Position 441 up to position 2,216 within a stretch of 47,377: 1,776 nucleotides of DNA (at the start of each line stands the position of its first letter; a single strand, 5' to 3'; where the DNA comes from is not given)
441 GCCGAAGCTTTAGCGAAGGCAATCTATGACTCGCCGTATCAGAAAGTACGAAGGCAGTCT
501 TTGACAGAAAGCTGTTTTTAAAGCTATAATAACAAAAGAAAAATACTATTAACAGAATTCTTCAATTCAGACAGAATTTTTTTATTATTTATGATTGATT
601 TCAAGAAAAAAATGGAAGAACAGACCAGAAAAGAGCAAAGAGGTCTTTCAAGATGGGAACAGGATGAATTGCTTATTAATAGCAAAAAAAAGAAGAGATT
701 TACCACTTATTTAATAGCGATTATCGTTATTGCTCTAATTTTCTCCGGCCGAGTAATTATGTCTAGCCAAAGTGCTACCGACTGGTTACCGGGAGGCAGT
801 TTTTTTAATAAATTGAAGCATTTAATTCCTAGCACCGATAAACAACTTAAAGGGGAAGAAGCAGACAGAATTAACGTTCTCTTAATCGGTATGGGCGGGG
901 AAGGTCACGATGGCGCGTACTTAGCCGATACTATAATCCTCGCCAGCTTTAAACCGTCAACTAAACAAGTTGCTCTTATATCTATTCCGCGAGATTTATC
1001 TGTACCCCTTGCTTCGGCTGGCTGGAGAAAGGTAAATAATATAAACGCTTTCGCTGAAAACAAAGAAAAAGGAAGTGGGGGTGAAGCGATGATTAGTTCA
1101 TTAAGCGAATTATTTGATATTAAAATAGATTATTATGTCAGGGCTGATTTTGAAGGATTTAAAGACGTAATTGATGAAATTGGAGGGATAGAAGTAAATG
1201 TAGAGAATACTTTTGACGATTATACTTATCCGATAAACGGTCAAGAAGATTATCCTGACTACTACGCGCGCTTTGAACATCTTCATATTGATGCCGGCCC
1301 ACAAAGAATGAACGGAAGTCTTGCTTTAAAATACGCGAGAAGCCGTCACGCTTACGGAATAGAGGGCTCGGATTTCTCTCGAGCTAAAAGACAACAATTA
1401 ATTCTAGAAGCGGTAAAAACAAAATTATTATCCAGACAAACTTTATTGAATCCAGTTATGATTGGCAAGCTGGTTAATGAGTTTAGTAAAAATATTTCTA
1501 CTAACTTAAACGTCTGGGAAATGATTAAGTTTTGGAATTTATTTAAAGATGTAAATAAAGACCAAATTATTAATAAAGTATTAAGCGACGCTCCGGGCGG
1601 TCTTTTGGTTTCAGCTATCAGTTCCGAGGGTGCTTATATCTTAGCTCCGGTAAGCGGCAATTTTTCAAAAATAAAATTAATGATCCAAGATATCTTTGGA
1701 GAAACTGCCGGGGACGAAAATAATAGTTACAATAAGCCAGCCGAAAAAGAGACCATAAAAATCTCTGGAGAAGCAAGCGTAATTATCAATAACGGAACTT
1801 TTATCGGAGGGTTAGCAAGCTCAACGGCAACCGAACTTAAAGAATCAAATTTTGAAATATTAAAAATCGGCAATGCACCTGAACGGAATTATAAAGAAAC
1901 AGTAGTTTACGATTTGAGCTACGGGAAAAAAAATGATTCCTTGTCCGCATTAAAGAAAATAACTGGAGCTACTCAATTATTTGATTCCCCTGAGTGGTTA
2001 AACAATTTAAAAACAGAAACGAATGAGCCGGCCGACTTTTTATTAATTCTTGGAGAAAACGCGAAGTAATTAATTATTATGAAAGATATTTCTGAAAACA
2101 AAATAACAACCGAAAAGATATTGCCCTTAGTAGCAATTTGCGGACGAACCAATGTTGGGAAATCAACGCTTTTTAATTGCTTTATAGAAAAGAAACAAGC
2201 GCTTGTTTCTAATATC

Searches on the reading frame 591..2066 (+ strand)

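Call 53: search_protein_families(library=pfam, alignment_id=A3, max_evalue=0.000001)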
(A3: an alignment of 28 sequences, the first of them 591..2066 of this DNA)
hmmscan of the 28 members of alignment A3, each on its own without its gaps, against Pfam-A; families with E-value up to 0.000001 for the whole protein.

A. member 1, window:591-2066:+ (492 aa): 2 families
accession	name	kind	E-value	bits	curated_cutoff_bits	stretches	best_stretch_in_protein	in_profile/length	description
PF03816.19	LytR_cpsA_psr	-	8.9e-37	127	24.6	1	112-279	2-148/150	LytR_cpsA_psr family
PF13399.11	LytR_C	-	6.8e-08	33.8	22.2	1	396-457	3-61/86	LytR cell envelope-related transcriptional attenuator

B. families by the number of members that match (of 28 scanned): 66 families (the first 25 are shown)
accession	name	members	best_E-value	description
PF00133.28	tRNA-synt_1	1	2.6e-126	tRNA synthetases class I (I, L, M and V)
PF01131.25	Topoisom_bac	1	1.4e-124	DNA topoisomerase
PF01409.25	tRNA-synt_2d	1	2.1e-93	tRNA synthetases class II core domain (F)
PF02481.21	DNA_processg_A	1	1.3e-75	DNA recombination-mediator protein A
PF00208.27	ELFV_dehydrog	1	2.1e-68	Glutamate/Leucine/Phenylalanine/Valine dehydrogenase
PF00308.24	Bac_DnaA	1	1.2e-65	Bacterial DnaA ATPAse domain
PF03483.22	B3_4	1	7.4e-63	B3/4 domain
PF00912.28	Transgly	1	1.1e-59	Transglycosylase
PF01926.29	MMR_HSR1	1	1.2e-52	50S ribosome-binding GTPase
PF02096.25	60KD_IMP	1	2.1e-50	60Kd inner membrane protein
PF01195.25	Pept_tRNA_hydro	1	2.1e-45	Peptidyl-tRNA hydrolase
PF02812.23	ELFV_dehydrog_N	1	4.9e-44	Glu/Leu/Phe/Val dehydrogenase, dimerisation domain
PF01396.24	Zn_ribbon_Top1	1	3.3e-39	Topoisomerase DNA binding C4 zinc finger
PF00588.24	SpoU_methylase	1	1.3e-38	SpoU rRNA Methylase family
PF04294.18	VanW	1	1.5e-38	VanW like protein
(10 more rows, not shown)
